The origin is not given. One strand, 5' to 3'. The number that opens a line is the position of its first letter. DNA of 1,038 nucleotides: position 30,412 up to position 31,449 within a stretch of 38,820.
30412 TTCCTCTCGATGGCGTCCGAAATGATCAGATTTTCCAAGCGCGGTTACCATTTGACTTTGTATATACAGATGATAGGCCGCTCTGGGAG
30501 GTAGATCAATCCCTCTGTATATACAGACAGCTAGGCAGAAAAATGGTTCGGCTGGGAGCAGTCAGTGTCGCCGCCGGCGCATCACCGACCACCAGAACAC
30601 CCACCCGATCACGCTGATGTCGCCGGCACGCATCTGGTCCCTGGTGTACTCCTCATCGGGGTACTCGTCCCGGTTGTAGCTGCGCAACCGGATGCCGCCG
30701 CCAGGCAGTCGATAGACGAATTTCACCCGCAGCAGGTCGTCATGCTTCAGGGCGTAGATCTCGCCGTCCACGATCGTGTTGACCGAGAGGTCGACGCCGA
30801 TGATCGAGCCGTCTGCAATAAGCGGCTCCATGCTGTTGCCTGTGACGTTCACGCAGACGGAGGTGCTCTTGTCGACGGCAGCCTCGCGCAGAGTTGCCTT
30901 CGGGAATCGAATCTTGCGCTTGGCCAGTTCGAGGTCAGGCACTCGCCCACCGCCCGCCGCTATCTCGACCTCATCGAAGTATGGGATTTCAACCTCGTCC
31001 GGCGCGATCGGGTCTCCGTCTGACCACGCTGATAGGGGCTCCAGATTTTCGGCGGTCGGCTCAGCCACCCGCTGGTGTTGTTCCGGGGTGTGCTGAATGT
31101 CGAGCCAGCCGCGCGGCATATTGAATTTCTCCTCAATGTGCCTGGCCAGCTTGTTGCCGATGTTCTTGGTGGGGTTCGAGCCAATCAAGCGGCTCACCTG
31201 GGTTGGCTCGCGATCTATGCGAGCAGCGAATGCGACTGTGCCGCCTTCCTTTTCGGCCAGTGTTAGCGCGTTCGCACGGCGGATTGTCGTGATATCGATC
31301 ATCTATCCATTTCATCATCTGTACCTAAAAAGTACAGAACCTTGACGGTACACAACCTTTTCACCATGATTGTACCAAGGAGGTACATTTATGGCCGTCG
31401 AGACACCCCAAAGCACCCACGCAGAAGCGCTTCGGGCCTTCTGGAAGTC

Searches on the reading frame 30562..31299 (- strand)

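Call 82: search_protein_families(library=pfam, proteins=[window:30562-31299:-], max_evalue=0.1)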
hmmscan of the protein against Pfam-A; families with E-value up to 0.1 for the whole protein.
window:30562-31299:- (245 aa): 2 families
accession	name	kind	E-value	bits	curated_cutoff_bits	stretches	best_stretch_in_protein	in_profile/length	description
PF00717.28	Peptidase_S24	-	4.5e-23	81.6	23.3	1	112-234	5-115/116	Peptidase S24-like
PF16093.10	PAC4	-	0.07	13.6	31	0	22-62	30-70/77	Proteasome assembly chaperone 4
